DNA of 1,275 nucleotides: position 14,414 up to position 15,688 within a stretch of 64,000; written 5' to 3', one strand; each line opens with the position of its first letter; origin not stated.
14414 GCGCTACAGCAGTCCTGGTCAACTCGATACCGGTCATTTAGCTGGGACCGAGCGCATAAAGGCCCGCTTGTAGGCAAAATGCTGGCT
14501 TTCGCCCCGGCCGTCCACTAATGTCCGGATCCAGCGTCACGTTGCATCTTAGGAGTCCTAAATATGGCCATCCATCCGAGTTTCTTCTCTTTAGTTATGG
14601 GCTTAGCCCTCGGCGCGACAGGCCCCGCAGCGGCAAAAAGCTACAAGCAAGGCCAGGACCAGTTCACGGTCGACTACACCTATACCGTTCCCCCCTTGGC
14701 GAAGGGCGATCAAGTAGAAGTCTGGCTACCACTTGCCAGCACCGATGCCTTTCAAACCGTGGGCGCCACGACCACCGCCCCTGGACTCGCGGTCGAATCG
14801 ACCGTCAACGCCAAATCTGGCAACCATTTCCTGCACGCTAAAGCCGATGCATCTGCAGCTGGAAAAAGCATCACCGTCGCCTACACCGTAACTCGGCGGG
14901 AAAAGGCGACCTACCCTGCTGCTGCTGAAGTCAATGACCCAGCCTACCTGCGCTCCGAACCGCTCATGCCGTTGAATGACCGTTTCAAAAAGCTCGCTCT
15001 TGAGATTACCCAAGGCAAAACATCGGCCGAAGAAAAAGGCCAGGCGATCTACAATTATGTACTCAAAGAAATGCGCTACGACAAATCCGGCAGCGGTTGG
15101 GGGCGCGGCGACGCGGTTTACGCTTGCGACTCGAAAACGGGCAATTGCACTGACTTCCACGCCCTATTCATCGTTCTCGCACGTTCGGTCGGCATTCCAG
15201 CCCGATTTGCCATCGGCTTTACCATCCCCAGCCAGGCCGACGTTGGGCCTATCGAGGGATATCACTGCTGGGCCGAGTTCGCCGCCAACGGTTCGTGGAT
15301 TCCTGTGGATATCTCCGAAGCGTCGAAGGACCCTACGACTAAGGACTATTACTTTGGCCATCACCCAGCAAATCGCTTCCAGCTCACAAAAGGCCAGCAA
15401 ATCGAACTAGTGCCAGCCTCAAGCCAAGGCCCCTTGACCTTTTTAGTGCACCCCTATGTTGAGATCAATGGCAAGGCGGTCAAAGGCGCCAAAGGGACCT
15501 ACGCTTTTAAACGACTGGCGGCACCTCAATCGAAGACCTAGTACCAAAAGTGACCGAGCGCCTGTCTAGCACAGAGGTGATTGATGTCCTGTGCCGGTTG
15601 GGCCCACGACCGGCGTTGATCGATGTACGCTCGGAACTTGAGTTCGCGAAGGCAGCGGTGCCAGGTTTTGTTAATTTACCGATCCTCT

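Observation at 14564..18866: Compact selenium module: selU translationally coupled to an FAD-oxidoreductase::SelD fusion, led by a secreted transglutaminase-like gene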

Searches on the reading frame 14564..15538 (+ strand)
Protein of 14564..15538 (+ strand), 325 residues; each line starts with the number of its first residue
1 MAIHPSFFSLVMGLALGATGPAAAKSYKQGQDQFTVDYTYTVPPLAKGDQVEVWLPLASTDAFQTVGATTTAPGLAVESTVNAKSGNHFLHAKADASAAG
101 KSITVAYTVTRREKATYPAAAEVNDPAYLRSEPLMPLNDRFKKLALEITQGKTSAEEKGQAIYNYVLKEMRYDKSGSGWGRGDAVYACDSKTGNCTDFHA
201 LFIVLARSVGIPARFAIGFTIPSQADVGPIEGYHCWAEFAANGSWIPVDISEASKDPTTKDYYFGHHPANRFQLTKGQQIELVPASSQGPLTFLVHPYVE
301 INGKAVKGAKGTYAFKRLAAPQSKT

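Call 6: search_protein_families(library=pfam, proteins=[window:14564-15538:+], max_evalue=0.01)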
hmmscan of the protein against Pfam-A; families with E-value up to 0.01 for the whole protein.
window:14564-15538:+ (325 aa): 1 family
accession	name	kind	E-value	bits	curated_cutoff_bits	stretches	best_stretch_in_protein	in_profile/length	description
PF01841.26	Transglut_core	-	9.6e-30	103.5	23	1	143-249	2-107/108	Transglutaminase-like superfamily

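Call 7: search_protein_families(library=ncbifam, proteins=[window:14564-15538:+], max_evalue=0.01)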
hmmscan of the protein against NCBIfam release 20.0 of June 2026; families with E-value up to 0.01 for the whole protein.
window:14564-15538:+ (325 aa): 0 families

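Call 33: find_homologous_proteins(query=window:14564-15538:+, max_evalue=0.00001)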
Query window:14564-15538:+ (325 aa): 5454 proteins with E <= 0.00001 among 8000 candidates; the best 120 are listed.
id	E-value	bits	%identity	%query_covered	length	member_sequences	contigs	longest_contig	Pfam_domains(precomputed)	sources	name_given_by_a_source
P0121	1.3e-213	726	98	100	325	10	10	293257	PF01841.26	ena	-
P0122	5.9e-157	540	72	100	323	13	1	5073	PF01841.26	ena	-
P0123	1.1e-121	424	60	93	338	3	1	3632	PF01841.26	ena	-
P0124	9.6e-118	411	58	96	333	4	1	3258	PF01841.26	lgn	-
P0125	1.0e-114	401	57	94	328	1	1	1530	PF01841.26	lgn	-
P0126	9.1e-113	395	56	95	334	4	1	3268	PF01841.26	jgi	jgi:hypothetical protein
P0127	2.2e-106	374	53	94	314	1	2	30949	PF01841.26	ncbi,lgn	-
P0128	7.8e-104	365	54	95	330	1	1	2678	PF01841.26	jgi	jgi:transglutaminase-like putative cysteine protease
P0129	1.9e-103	364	54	98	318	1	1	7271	PF01841.26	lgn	-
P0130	2.6e-103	364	52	98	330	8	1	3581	PF01841.26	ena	-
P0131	8.0e-102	359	55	90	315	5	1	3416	PF01841.26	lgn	-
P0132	1.1e-101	358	52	96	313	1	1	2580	PF01841.26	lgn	-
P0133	2.6e-101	357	54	91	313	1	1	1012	PF01841.26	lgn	-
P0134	8.9e-101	355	52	93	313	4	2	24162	PF01841.26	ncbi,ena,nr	ncbi:MAG: transglutaminase domain-containing protein [Proteobacteria bacterium]|nr:transglutaminase 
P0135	1.2e-100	355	52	96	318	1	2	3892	PF01841.26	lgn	-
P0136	1.7e-98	348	72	67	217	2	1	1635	PF01841.26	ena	-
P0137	5.9e-98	346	53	94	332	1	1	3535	PF01841.26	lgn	-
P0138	1.2e-97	345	52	91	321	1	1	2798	PF01841.26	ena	-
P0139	3.5e-97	343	49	95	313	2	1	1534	PF01841.26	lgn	-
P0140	5.8e-97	343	53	95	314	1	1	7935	PF01841.26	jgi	jgi:transglutaminase-like putative cysteine protease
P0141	5.9e-97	343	54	90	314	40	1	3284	PF01841.26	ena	-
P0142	6.2e-97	343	49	98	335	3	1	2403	PF01841.26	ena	-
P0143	2.1e-96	341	53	93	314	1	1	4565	PF01841.26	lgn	-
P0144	5.6e-96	339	51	95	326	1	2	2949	PF01841.26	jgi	jgi:transglutaminase-like putative cysteine protease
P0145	6.7e-96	339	52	97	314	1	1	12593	PF01841.26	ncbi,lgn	ncbi:transglutaminase family protein [soil metagenome]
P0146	1.5e-95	338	51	96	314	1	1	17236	PF01841.26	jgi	jgi:transglutaminase-like putative cysteine protease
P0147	1.6e-95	338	52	97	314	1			PF01841.26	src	-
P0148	1.6e-95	338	50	96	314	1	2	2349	PF01841.26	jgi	jgi:transglutaminase-like putative cysteine protease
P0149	2.1e-95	338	55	87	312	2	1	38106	PF01841.26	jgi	-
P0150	2.7e-95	337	50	96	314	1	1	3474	PF01841.26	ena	-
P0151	3.4e-95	337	52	96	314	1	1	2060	PF01841.26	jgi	jgi:transglutaminase-like putative cysteine protease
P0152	3.6e-95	337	51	97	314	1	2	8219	PF01841.26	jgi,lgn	jgi:transglutaminase-like putative cysteine protease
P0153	8.0e-95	336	54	89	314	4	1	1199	PF01841.26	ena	-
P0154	1.0e-94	335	52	90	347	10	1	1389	PF01841.26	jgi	jgi:transglutaminase-like putative cysteine protease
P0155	1.1e-94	335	51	97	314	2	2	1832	PF01841.26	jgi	jgi:transglutaminase-like putative cysteine protease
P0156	1.3e-94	335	53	91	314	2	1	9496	PF01841.26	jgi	jgi:transglutaminase-like putative cysteine protease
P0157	1.5e-94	335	50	95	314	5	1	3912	PF01841.26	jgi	jgi:transglutaminase-like putative cysteine protease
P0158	1.5e-94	335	50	95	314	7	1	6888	PF01841.26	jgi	jgi:transglutaminase-like putative cysteine protease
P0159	1.6e-94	335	51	94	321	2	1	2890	PF01841.26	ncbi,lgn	-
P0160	1.6e-94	335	50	98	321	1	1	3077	PF01841.26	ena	-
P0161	1.7e-94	335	52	90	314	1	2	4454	PF01841.26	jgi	jgi:transglutaminase-like putative cysteine protease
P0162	1.8e-94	335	50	98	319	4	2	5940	PF01841.26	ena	-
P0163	1.8e-94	334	50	98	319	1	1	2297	PF01841.26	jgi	-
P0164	1.9e-94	334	50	98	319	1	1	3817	PF01841.26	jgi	-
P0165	1.9e-94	334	51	96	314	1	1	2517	PF01841.26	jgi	jgi:transglutaminase-like putative cysteine protease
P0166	2.1e-94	334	51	91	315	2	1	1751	PF01841.26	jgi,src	-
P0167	2.2e-94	334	51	91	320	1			PF01841.26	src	-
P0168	2.2e-94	334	53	89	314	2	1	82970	PF01841.26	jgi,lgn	-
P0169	2.4e-94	334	54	90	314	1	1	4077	PF01841.26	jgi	jgi:transglutaminase-like putative cysteine protease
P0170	2.5e-94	334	51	97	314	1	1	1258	PF01841.26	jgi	jgi:transglutaminase-like putative cysteine protease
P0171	2.5e-94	334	53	92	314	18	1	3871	PF01841.26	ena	-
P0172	2.6e-94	334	50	98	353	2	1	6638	PF01841.26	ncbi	-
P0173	2.8e-94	334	52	90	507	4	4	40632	PF01841.26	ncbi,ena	-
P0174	3.2e-94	334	51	93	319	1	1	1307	PF01841.26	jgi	jgi:transglutaminase-like putative cysteine protease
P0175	3.3e-94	334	49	98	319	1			PF01841.26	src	-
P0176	3.8e-94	333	49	98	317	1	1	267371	PF01841.26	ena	-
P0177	3.8e-94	333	52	92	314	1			PF01841.26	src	-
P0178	4.3e-94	333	50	98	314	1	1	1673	PF01841.26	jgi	jgi:transglutaminase-like putative cysteine protease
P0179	5.6e-94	333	50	94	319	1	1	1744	PF01841.26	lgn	-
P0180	6.1e-94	333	52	89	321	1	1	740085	PF01841.26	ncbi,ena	-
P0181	6.5e-94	333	52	92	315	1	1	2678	PF01841.26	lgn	-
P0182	7.1e-94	333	52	93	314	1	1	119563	PF01841.26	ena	-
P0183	7.5e-94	332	50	98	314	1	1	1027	PF01841.26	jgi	jgi:transglutaminase-like putative cysteine protease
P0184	8.0e-94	332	49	97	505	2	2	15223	PF01841.26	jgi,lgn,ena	-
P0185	8.3e-94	332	52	92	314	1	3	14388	PF01841.26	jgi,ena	jgi:transglutaminase-like putative cysteine protease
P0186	8.7e-94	332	50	96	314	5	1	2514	PF01841.26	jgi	jgi:transglutaminase-like putative cysteine protease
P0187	8.7e-94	332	50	98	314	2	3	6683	PF01841.26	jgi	jgi:transglutaminase-like putative cysteine protease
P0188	9.0e-94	332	52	92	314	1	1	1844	PF01841.26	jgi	-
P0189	9.7e-94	332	50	95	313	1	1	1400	PF01841.26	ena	-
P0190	1.1e-93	332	48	98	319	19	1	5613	PF01841.26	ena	-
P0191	1.1e-93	332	52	95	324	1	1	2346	PF01841.26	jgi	jgi:transglutaminase-like putative cysteine protease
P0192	1.1e-93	332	50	98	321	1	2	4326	PF01841.26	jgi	jgi:transglutaminase-like putative cysteine protease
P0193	1.5e-93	331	51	96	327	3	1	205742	PF01841.26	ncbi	-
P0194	1.5e-93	331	51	90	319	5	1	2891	PF01841.26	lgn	-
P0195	1.6e-93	331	50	95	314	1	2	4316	PF01841.26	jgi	jgi:transglutaminase-like putative cysteine protease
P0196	1.6e-93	331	51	94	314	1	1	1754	PF01841.26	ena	-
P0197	1.6e-93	331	50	98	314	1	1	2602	PF01841.26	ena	-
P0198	1.6e-93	331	52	92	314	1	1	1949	PF01841.26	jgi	jgi:transglutaminase-like putative cysteine protease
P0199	1.8e-93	331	50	97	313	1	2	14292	PF01841.26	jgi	jgi:transglutaminase-like putative cysteine protease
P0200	2.0e-93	331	50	95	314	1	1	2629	PF01841.26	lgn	-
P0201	2.1e-93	331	49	98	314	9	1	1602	PF01841.26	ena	-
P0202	2.1e-93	331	52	92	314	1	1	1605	PF01841.26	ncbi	-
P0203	2.2e-93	331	51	90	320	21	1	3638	PF01841.26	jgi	jgi:transglutaminase-like putative cysteine protease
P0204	2.2e-93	331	51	90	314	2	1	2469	PF01841.26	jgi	-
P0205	2.3e-93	331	49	97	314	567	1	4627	PF01841.26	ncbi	-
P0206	2.3e-93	331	51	95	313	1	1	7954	PF01841.26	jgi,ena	jgi:transglutaminase-like putative cysteine protease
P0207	2.5e-93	331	50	98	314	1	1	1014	PF01841.26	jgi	jgi:transglutaminase-like putative cysteine protease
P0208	2.8e-93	331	51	95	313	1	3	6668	PF01841.26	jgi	jgi:transglutaminase-like putative cysteine protease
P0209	2.8e-93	331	51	95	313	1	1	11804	PF01841.26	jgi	jgi:transglutaminase-like putative cysteine protease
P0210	3.0e-93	331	49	97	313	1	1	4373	PF01841.26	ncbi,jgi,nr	ncbi:MAG TPA: transglutaminase domain-containing protein [Chthoniobacterales bacterium]|jgi:transglu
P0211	3.0e-93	330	50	96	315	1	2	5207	PF01841.26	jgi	jgi:transglutaminase-like putative cysteine protease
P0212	3.2e-93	330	50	95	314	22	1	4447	PF01841.26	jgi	-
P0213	3.2e-93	330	48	97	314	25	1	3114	PF01841.26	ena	-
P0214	3.3e-93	330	53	89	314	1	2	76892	PF01841.26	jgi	jgi:transglutaminase-like putative cysteine protease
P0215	3.4e-93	330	52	90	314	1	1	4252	PF01841.26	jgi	jgi:transglutaminase-like putative cysteine protease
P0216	3.4e-93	330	50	95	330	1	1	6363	PF01841.26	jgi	jgi:transglutaminase-like putative cysteine protease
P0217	3.4e-93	330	51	90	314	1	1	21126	PF01841.26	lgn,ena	-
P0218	3.4e-93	330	50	97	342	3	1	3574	PF01841.26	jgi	jgi:transglutaminase-like putative cysteine protease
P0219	3.5e-93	330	50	96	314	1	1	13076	PF01841.26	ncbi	-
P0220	4.1e-93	330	49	98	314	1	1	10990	PF01841.26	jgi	jgi:transglutaminase-like putative cysteine protease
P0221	4.1e-93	330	52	92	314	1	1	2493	PF01841.26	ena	-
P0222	4.2e-93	330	54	90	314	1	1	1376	PF01841.26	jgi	jgi:transglutaminase-like putative cysteine protease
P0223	4.6e-93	330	50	96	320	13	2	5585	PF01841.26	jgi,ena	-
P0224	4.8e-93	330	50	96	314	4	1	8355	PF01841.26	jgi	jgi:transglutaminase-like putative cysteine protease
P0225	4.8e-93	330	51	96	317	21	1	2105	PF01841.26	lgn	-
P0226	5.3e-93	330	49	97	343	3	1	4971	PF01841.26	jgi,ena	-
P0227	6.4e-93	329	49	98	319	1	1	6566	PF01841.26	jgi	jgi:transglutaminase-like putative cysteine protease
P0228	6.6e-93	329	50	95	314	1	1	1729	PF01841.26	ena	-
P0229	6.6e-93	329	50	95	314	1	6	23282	PF01841.26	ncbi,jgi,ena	-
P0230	6.8e-93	329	51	93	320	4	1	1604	PF01841.26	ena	-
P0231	7.0e-93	329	50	96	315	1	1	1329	PF01841.26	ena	-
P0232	7.1e-93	329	50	97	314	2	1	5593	PF01841.26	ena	-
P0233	7.8e-93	329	50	96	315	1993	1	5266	PF01841.26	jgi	jgi:transglutaminase-like putative cysteine protease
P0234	7.8e-93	329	50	97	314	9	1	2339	PF01841.26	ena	-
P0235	8.0e-93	329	52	92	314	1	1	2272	PF01841.26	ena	-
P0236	8.2e-93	329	52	90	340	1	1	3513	PF01841.26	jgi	jgi:transglutaminase-like putative cysteine protease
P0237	8.4e-93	329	52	96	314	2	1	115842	PF01841.26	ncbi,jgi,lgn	-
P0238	8.7e-93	329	53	90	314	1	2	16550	PF01841.26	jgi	jgi:transglutaminase-like putative cysteine protease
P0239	8.8e-93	329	52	92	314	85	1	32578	PF01841.26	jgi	jgi:transglutaminase-like putative cysteine protease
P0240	8.8e-93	329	51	89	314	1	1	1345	PF01841.26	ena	-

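Call 35: find_related_loci(query=A2, collection=metagenome_contigs, flank=10000)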
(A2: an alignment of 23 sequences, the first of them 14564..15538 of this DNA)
Query A2 (325 aa) in metagenome_contigs; peptide patterns used: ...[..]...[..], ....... (x = any residue, [..] = any of these).
600 stretches matched a pattern (row limit reached: there are more); 570 encode a relative of the query (tblastn E <= 1e-3); the best 80 are kept; 80 distinct loci.
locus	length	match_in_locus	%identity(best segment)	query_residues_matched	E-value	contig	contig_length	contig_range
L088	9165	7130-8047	50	11-320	1e-99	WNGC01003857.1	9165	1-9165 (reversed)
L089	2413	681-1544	52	29-320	2e-103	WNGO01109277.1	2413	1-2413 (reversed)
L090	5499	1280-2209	50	7-320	2e-98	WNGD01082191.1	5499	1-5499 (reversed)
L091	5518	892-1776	52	21-318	3e-98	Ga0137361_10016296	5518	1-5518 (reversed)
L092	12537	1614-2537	51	10-320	3e-98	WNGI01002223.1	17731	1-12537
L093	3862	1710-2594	52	21-318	6e-99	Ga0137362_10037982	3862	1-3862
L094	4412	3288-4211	51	10-320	2e-98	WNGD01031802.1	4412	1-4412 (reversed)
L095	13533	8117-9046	48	3-320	2e-97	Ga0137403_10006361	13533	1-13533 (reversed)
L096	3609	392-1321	48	3-320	2e-98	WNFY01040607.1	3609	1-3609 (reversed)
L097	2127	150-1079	50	3-320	3e-102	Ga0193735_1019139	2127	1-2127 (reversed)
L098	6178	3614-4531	50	7-320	4e-97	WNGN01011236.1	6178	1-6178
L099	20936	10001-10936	48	1-320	2e-96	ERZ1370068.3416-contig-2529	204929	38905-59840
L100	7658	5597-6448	52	29-320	2e-96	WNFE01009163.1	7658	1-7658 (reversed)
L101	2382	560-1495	48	1-320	5e-100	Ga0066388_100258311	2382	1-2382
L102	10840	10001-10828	51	29-307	3e-96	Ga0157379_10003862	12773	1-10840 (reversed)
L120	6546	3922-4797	47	23-318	3e-90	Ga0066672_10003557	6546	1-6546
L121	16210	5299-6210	47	10-318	9e-90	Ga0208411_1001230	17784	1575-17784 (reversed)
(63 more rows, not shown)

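Call 43: find_encoding_contigs(protein=P0122, flank=6000, max_places=2)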
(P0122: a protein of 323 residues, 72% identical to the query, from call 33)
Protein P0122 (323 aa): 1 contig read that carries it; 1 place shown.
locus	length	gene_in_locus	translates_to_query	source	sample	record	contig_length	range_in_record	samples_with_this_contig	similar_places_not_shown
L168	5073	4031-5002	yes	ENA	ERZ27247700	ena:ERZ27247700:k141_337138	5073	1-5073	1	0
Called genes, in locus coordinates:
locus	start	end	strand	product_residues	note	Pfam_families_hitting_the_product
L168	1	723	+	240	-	?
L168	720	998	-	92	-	-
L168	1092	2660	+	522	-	PF00171:Aldedh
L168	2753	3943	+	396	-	-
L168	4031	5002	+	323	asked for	PF01841:Transglut_core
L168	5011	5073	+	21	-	?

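Call 44: find_encoding_contigs(protein=P0123, flank=6000, max_places=2)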
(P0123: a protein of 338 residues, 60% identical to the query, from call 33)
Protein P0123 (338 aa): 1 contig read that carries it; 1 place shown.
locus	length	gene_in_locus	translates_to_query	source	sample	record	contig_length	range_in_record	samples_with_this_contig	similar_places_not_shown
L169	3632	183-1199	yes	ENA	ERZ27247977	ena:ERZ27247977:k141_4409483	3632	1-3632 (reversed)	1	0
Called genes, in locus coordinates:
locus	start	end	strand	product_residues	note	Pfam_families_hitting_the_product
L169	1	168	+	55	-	?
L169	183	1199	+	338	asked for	PF01841:Transglut_core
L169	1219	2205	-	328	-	-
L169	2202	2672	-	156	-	-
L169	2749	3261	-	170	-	-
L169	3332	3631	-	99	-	?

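Call 45: find_encoding_contigs(protein=P0127, flank=8000, max_places=2)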
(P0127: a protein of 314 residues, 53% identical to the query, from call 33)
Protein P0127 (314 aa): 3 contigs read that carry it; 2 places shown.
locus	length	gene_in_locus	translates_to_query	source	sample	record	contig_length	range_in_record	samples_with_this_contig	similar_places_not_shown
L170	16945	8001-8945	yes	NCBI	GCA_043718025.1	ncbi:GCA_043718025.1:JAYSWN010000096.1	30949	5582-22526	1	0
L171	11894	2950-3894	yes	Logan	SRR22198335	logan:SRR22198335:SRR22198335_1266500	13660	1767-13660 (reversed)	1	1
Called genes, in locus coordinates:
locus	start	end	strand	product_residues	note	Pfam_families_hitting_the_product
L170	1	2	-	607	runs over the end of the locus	-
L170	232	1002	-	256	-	PF03309:Pan_kinase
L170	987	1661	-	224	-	PF03099:BPL_LplA_LipB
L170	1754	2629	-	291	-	-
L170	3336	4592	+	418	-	PF00375:SDF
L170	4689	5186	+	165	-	PF01058:Oxidored_q6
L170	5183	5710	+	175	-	PF00329:Complex1_30kDa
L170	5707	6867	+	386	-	PF00346:Complex1_49kDa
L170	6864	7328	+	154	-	PF13534:Fer4_17 (faint), PF00037:Fer4 (faint), PF13237:Fer4_10 (faint), PF14697:Fer4_21 (faint), PF12838:Fer4_7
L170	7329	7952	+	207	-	PF00581:Rhodanese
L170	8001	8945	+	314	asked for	PF01841:Transglut_core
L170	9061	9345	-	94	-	PF01649:Ribosomal_S20p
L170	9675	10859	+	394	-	-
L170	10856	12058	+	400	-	-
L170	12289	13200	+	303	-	-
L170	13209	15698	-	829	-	PF17900:Peptidase_M1_N, PF01433:Peptidase_M1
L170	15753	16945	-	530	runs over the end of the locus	-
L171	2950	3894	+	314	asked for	PF01841:Transglut_core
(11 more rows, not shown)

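Call 53: search_protein_families(library=pfam, proteins=[L089:5-595:+, L090:2346-3029:+, L088:7962-8801:-, L170:7329-7949:+, L120:1338-2432:+], max_evalue=0.01)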
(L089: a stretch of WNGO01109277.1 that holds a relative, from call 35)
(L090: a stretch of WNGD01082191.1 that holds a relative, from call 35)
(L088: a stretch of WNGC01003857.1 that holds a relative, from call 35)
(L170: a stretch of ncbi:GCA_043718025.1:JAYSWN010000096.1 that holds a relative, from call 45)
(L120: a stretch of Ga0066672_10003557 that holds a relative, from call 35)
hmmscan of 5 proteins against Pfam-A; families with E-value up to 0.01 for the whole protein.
L089:5-595:+ (196 aa): 0 families

L090:2346-3029:+ (227 aa): 1 family
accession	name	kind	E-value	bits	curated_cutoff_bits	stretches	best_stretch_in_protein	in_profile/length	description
PF04116.19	FA_hydroxylase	-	3e-20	73.4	31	1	96-214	3-118/132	Fatty acid hydroxylase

L088:7962-8801:- (279 aa): 1 family
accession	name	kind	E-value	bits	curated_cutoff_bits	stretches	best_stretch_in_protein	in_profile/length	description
PF00535.33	Glycos_transf_2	-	4.5e-10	40.1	23.3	1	30-146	1-127/168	Glycosyl transferase family 2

L170:7329-7949:+ (207 aa): 1 family
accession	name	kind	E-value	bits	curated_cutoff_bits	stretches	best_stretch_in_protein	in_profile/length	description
PF00581.25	Rhodanese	-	4.6e-15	56.3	22.2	1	102-193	2-101/102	Rhodanese-like domain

L120:1338-2432:+ (365 aa): 5 families
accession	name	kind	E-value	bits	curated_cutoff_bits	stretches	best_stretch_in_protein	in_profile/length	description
PF13646.12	HEAT_2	-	3.9e-33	114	27.7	4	263-352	1-87/88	HEAT repeats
PF02985.28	HEAT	-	2.4e-22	77.3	23.5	1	296-322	2-28/31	HEAT repeat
PF13513.12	HEAT_EZ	-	6.6e-17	62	27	0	261-288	28-55/55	HEAT-like repeat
PF03130.22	HEAT_PBS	-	9.3e-13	47.7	20.9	0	245-272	2-27/27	PBS lyase HEAT-like repeat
PF00514.29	Arm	-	7.3e-11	42.2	20.6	1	129-156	12-39/41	Armadillo/beta-catenin-like repeat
